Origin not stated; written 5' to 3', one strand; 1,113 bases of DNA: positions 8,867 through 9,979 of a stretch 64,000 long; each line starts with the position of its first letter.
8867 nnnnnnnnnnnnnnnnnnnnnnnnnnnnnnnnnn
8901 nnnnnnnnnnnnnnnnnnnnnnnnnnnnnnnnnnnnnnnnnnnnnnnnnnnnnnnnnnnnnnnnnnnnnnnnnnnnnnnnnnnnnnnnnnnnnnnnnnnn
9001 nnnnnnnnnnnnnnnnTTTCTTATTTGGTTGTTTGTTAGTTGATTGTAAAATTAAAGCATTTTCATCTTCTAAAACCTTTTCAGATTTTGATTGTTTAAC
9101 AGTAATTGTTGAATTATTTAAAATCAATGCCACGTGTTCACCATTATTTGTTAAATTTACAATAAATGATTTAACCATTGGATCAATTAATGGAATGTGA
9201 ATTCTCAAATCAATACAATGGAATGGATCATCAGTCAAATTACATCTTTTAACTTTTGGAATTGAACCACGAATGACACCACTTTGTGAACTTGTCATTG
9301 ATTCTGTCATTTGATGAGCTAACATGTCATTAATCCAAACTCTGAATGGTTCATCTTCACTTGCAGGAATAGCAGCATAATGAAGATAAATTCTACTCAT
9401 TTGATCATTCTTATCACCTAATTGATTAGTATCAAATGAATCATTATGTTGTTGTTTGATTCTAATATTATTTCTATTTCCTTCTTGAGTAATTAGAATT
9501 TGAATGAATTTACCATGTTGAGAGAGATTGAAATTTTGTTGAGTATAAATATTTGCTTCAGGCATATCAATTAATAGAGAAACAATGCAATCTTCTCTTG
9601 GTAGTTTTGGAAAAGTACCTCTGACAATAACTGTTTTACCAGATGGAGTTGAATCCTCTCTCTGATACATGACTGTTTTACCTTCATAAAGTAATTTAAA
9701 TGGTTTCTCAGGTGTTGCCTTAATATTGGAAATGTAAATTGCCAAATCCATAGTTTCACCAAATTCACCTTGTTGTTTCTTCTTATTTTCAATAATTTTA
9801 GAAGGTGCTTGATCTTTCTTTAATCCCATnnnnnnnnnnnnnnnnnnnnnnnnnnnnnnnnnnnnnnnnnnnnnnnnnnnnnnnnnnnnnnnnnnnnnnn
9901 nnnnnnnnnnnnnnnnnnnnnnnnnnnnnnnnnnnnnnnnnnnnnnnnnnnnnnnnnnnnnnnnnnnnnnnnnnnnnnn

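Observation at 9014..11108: Protein with four SHOCT-like motifs (one split by an intron) fused to an unknown 300-aa domain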

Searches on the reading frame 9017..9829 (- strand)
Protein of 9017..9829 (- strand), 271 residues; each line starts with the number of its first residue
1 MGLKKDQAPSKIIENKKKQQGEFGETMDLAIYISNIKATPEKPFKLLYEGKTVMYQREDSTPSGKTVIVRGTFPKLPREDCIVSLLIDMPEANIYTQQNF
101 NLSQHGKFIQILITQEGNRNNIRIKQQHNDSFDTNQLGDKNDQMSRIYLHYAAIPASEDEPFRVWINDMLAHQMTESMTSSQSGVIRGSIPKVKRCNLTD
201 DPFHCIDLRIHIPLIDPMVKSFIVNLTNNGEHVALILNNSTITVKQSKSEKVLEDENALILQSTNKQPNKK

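Call 7: search_protein_families(library=pfam, proteins=[window:9017-9769:-], max_evalue=10)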
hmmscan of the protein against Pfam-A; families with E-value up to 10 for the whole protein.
seq(251 aa): 2 families
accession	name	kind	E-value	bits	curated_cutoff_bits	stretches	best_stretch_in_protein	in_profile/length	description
PF08519.17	RFC1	-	0.034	14.7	23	1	68-186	5-124/158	Replication factor RFC1 C terminal domain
PF07012.17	Curlin_rpt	-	3.3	8.2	20.7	2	83-106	9-32/34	Curlin associated repeat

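Call 10: find_homologous_proteins(query=window:9017-9820:-, max_evalue=0.01)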
Query seq(268 aa): 786 candidates shared short words with the query, none scored E <= 0.01.

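Call 20: search_protein_representatives(protein=window:9017-9829:-)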
Query: 271 residues. Proteins with E-value up to 0.001 (for the whole library): 32; up to 1e-10: 16; up to 1e-30: 10. The best 32 are listed.
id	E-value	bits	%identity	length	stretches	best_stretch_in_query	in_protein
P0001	1.4e-176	601.2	100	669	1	1-271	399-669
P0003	7.3e-107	372.8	62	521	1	1-262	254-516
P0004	6.1e-101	353.4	58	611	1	7-269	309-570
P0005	1.8e-41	158.6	34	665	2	23-258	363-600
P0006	3.3e-39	151.1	36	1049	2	5-250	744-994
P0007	8.3e-39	149.8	32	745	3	24-255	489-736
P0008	8.8e-38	146.5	35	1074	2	17-269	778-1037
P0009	3.9e-36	141.1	37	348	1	21-249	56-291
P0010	1.1e-35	139.5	34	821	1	21-250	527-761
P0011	2.4e-31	125.4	31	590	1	16-256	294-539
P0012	1.4e-30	122.9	33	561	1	13-256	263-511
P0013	8.0e-30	120.4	33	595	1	13-264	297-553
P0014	8.8e-27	110.4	39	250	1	65-251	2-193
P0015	8.0e-23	97.4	28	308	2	26-192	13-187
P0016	5.8e-15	71.7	26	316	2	24-139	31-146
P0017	7.4e-15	71.3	27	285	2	28-179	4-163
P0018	3.2e-10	56.2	27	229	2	29-133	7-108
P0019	9.0e-10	54.7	26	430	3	22-134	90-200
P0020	6.2e-09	51.9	29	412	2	27-248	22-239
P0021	1.0e-08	51.2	26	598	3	22-176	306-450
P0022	3.4e-08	49.5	28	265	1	28-180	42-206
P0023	6.9e-08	48.5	25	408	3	14-130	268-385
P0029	9.5e-05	38.2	28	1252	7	89-132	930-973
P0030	1.9e-04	37.2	29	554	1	22-137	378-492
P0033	4.8e-04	35.9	30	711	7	89-125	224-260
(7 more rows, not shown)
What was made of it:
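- Tried and rejected: The exhaustive HMMER search was needed to find the family (call 20).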

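Call 22: list_cluster_members(proteins=[P0005, P0006, P0007, P0008, P0009, P0010, P0011, P0012, P0015, P0016])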
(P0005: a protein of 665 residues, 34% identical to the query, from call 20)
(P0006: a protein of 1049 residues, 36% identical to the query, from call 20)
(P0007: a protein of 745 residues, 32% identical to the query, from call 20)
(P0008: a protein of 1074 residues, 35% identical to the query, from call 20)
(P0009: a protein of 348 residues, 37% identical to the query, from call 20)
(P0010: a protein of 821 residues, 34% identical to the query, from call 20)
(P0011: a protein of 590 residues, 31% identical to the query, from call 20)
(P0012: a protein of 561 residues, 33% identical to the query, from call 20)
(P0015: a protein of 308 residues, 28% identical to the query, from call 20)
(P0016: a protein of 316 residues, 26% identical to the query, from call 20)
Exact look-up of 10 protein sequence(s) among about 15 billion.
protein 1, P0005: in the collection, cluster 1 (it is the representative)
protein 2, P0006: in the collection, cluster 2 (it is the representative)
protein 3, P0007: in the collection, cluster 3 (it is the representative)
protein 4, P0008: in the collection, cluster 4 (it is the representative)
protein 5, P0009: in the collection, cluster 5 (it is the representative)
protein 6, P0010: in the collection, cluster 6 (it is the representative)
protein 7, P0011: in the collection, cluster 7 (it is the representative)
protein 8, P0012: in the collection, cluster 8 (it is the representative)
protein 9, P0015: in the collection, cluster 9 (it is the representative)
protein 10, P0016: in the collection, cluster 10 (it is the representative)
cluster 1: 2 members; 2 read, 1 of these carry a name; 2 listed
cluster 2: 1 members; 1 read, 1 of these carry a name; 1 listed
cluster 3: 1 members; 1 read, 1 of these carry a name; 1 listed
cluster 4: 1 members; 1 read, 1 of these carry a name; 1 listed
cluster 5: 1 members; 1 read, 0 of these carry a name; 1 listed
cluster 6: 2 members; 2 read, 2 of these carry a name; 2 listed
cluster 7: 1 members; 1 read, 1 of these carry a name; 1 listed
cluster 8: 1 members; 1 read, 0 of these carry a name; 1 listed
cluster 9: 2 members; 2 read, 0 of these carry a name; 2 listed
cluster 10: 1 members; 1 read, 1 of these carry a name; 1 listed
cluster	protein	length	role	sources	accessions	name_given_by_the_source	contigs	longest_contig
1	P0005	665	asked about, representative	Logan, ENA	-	-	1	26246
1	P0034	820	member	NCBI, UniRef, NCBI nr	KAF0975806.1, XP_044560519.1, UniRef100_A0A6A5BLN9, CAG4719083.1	hypothetical protein FDP41_005133 [Naegleria fowleri] | SHOCT domain-containing protein n=1 Tax=Naegleria fowleri TaxID=5763 ... | uncharacterized protein FDP41_005133 [Naegleria fowleri]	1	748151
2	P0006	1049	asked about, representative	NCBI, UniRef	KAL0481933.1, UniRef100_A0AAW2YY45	hypothetical protein AKO1_011358 [Acrasis kona] | SHOCT domain-containing protein n=1 Tax=Acrasis kona TaxID=1008807 RepID=A0AAW2YY45_9EUKA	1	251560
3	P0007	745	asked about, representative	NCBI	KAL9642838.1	hypothetical protein ABK040_015809 [Willaertia magna]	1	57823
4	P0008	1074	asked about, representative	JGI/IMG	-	hypothetical protein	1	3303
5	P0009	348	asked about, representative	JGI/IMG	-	-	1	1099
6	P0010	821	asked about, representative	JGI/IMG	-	hypothetical protein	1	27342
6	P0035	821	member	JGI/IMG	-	hypothetical protein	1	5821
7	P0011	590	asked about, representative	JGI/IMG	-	hypothetical protein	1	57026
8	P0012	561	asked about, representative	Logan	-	-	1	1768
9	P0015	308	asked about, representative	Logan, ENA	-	-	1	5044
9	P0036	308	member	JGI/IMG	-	-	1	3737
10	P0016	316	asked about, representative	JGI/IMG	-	hypothetical protein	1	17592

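Call 30: search_solved_structures(query=A3, max_evalue=10, show_alignments=2)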
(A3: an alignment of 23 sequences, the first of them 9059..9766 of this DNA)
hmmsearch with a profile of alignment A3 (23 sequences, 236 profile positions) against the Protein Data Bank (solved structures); distinct sequences matched with E-value up to 10: 2.
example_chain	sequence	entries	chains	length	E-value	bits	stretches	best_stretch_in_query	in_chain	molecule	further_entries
2mmp_A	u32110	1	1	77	0.0085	18.6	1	81-141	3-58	Uncharacterized protein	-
3hn5_A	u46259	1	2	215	0.13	14.7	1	128-217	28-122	Putative exported protein BF0290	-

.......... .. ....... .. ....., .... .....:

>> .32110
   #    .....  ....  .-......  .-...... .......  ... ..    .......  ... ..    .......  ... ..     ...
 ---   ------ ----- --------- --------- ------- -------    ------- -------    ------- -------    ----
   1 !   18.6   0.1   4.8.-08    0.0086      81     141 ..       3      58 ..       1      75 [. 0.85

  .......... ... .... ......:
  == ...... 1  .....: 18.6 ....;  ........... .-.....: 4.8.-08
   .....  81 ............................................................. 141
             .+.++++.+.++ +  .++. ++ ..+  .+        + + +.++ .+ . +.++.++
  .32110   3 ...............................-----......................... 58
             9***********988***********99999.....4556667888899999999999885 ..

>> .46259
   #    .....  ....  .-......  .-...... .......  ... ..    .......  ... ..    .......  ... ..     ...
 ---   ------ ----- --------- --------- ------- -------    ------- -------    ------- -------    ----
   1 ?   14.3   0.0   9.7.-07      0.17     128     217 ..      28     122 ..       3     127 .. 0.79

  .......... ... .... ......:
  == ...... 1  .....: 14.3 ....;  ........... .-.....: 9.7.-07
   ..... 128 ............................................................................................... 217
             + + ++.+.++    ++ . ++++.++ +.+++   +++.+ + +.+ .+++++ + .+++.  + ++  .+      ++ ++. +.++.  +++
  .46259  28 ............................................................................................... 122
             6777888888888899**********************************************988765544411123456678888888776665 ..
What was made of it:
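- On PepT1/PepT2 extracellular domain (tandem Ig-like): No sequence hit in the PDB profile search (call 30).
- Tried and rejected: The profile search of PDB sequences gave only insignificant hits: 2mmp at E 0.0085 over 60 aa, and 3hn5 at E 0.13 (call 30).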

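Call 37: predict_structure(alignment_id=A3)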
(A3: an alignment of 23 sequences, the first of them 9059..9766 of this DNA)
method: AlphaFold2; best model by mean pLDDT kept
length: 236 residues; sequences in the alignment: 23
mean_pLDDT: 90.8   pTM: 0.52
mean pLDDT of the five models: 90.8, 90.0, 90.0, 89.7, 89.1
residues with pLDDT >= 90: 184; 70-90: 37; 50-70: 9; < 50: 6
segments of 3 or more residues with pLDDT < 50: 117-120
pLDDT, mean of each block of 10 residues (from residue 1): 83 96 96 96 90 89 96 95 96 83 94 56 89 97 96 95 91 91 97 97 97 93 92 62
secondary structure, 60 per line:
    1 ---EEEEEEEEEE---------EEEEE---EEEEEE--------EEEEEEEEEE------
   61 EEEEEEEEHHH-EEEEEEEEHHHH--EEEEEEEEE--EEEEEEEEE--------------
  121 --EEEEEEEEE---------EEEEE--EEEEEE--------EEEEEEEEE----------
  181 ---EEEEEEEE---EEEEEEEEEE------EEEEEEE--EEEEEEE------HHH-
elements in order: E4-13 E23-27 E31-36 E45-54 E61-68 E73-80 H81-84 E87-95 E98-106 E123-131 E141-145 E148-153 E162-170 E184-191 E195-204 E211-217 E220-226
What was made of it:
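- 9440..9745 (-): Beta-sandwich unit 1 (aa 427-528), with the family motifs NI[KP]A[ST]xxxPF, FNL[ST]xxGxF and KQQxxDxF. AF2 model with 8 strands, pLDDT above 90 (call 37).
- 9080..9391 (-): Beta-sandwich unit 2 (aa 545-648), an internal duplicate of unit 1. AF2 model with 8 strands (call 37).
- AF2 model pLDDT 90.8, two 8-stranded sandwiches (call 37).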

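Call 41: find_homologous_proteins(query=A3, max_evalue=0.001)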
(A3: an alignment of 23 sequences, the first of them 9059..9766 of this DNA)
Query A3 (23 sequences) (236 aa, profile of the alignment): 2 proteins with E <= 0.001 among 2238 candidates.
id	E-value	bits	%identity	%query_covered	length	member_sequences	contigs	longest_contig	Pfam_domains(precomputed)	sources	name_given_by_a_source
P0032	1.5e-56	209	27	46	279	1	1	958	-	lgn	-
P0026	5.5e-51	191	28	50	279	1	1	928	-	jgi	-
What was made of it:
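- Tried and rejected: The word-indexed homolog search with the C-terminal 268 aa found nothing (call 10), and the same search with the domain profile A3 returned only two short metagenome proteins (call 41).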

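Call 42: list_cluster_members(proteins=[P0013, P0017, P0018, P0019, P0020, P0021, P0022, P0023, P0030, P0003])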
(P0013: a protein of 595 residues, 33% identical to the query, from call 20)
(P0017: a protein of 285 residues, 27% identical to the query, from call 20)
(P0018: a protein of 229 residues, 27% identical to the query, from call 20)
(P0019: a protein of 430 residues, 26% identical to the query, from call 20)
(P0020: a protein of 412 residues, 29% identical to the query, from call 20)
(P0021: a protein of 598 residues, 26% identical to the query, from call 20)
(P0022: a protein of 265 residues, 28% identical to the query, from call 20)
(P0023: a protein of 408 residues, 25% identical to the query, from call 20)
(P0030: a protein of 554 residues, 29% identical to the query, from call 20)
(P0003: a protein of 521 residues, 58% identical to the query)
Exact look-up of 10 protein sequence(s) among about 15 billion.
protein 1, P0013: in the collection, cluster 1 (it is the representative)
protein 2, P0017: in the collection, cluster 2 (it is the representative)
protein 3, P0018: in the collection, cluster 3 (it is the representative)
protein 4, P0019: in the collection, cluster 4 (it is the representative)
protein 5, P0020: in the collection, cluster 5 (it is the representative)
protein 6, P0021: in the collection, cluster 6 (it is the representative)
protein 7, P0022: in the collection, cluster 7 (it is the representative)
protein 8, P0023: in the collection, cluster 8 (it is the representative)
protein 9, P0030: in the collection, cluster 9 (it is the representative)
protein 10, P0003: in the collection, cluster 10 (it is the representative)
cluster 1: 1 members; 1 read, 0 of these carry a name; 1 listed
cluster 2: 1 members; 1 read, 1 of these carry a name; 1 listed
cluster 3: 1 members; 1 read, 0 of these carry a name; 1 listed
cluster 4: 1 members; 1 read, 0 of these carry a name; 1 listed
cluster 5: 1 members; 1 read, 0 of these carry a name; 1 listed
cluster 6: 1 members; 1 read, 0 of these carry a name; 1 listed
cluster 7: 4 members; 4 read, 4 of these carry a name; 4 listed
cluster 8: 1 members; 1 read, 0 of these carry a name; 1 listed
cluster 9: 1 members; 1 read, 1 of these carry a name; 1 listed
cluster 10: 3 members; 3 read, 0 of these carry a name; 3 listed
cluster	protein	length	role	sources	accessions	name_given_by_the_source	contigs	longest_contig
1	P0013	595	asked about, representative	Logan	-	-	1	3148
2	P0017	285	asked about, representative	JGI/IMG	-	hypothetical protein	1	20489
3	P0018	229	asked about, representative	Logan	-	-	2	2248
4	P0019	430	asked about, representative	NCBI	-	-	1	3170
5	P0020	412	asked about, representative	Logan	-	-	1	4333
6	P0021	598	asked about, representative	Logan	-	-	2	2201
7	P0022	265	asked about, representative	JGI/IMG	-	hypothetical protein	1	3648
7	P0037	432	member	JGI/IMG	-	hypothetical protein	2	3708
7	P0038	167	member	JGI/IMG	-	hypothetical protein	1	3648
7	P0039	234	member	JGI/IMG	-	hypothetical protein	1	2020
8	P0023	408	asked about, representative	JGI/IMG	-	-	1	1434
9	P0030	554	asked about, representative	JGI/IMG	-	hypothetical protein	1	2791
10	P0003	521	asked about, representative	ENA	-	-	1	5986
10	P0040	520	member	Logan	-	-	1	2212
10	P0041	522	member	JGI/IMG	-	-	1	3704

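Call 48: fold_search(model_id=the predicted structure, library=pdb)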
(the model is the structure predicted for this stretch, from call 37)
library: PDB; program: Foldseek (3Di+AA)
matches with E <= 10: 1289; with E <= 0.001: 6
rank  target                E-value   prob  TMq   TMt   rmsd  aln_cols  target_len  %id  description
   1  5a9i_A                2.6e-05  1.00  0.25  0.29  13.2       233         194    7  Crystal structure of the extracellular domain of PepT2 (released 2015-09-09)
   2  5a9h                  6.7e-05  1.00  0.25  0.30  14.5       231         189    8  Crystal structure of the extracellular domain of PepT2 (released 2015-09-09)
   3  7pmy_A                9.8e-05  1.00  0.26  0.11  13.8       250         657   11  HsPepT2 bound to Ala-Phe in the inward facing partially occluded conformation (released 2021-10-20)
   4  7nqk_A                1.7e-04  1.00  0.27  0.11  14.2       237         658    8  Cryo-EM structure of the mammalian peptide transporter PepT2 (released 2021-07-07)
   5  6b15_A                9.0e-04  0.99  0.27  0.30  17.4       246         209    8  Crystal structure of CBMbc (family CBM26) from Eubacterium rectale Amy13K (released 2017-11-29)
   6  3sy6_A                1.0e-03  0.99  0.29  0.26  11.8       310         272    7  Crystal structure of a fimbrial protein BF1861 [Bacteroides fragilis NCTC 9343] (BF1861) from Bacteroides fragilis NCT (released 2011-08-24)
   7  8jkv_A                1.1e-03  1.00  0.29  0.14   5.5       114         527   10  membrane proteins (released 2024-05-22)
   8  8vly_A                1.1e-03  1.00  0.27  0.14   5.9       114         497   12  Cryo-EM structure of human HGSNAT in transition state (released 2024-06-26)
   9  8vli_A                1.9e-03  1.00  0.31  0.15   7.8       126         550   10  Cryo-EM structure of human HGSNAT bound with CoA and product analog (released 2024-06-26)
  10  3sy6_B                2.2e-03  0.97  0.29  0.26  12.1       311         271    7  Crystal structure of a fimbrial protein BF1861 [Bacteroides fragilis NCTC 9343] (BF1861) from Bacteroides fragilis NCT (released 2011-08-24)
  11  8vkj_A                3.7e-03  1.00  0.31  0.15   6.5       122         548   11  Cryo-EM structure of human HGSNAT bound with Acetyl-CoA (released 2024-06-26)
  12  3r4r_B                7.0e-03  0.57  0.22  0.20  15.1       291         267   10  Crystal structure of a fimbrial assembly protein (BDI_3522) from Parabacteroides distasonis ATCC 8503 at 2.38 A resolu (released 2011-03-30)
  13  7c7u_B                7.8e-03  0.54  0.16  0.08  18.4       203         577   10  Biofilm associated protein - BSP domain (released 2021-05-12)
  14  3r4r_A                8.2e-03  0.54  0.19  0.17  15.0       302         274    9  Crystal structure of a fimbrial assembly protein (BDI_3522) from Parabacteroides distasonis ATCC 8503 at 2.38 A resolu (released 2011-03-30)
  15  8vlg_A                8.7e-03  0.99  0.27  0.14   8.9       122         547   11  Cryo-EM structure of human HGSNAT bound with Acetyl-CoA and substrate analog (released 2024-06-26)
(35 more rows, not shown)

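Call 55: find_encoding_contigs(protein=P0011, flank=10000, max_places=1)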
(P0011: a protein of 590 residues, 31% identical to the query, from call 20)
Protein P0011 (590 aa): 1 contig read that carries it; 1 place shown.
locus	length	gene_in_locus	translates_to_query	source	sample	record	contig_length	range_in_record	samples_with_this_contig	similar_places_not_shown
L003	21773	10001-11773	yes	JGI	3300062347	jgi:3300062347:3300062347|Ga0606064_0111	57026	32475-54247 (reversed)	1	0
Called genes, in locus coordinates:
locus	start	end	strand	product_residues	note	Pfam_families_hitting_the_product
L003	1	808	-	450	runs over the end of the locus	-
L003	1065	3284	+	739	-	PF16656:Pur_ac_phosph_N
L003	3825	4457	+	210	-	-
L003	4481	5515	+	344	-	-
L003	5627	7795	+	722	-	PF03193:RsgA_GTPase (faint), PF00009:GTP_EFTU, PF00350:Dynamin_N, PF01926:MMR_HSR1, PF00350:Dynamin_N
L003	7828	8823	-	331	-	PF01408:GFO_IDH_MocA, PF22725:GFO_IDH_MocA_C3, PF02894:GFO_IDH_MocA_C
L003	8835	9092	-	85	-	-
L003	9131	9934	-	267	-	PF14825:CFAP77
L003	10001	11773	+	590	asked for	PF05120:GvpG (faint), PF08044:DUF1707 (faint), PF09693:Phage_XkdX (faint), PF09851:SHOCT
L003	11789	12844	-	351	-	PF00106:adh_short, PF08659:KR, PF13561:adh_short_C2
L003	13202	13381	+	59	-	-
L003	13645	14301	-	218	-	PF02545:Maf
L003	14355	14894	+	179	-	-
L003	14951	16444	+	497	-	-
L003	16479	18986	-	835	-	PF08376:NIT, PF00211:Guanylate_cyc, PF00615:RGS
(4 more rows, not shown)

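Call 56: find_encoding_contigs(protein=P0017, flank=10000, max_places=1)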
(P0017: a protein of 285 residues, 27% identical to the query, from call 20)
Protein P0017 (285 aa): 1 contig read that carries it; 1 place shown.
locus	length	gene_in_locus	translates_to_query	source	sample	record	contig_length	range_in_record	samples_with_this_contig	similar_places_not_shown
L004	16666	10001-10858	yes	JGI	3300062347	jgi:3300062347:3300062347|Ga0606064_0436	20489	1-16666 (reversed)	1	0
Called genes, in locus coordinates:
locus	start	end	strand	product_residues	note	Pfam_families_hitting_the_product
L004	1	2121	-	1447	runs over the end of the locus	PF25785:TPR, PF07926:TPR_MLP1_2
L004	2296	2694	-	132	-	-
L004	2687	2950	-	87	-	-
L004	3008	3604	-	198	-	-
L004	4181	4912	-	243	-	PF00646:F-box (faint), PF12937:F-box-like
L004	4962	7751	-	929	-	-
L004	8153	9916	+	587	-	PF23276:TPR_24 (faint), PF13041:PPR_2 (faint)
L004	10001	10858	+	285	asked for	PF09851:SHOCT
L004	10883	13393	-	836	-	PF00651:BTB (faint)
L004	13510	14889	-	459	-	-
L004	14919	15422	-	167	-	-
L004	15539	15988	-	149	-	-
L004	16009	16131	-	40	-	-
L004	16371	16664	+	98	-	?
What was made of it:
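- Metagenomic members lie on contigs with eukaryotic genes such as CFAP77, dynamin, F-box and TPR/MLP1 (calls 55, 56).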
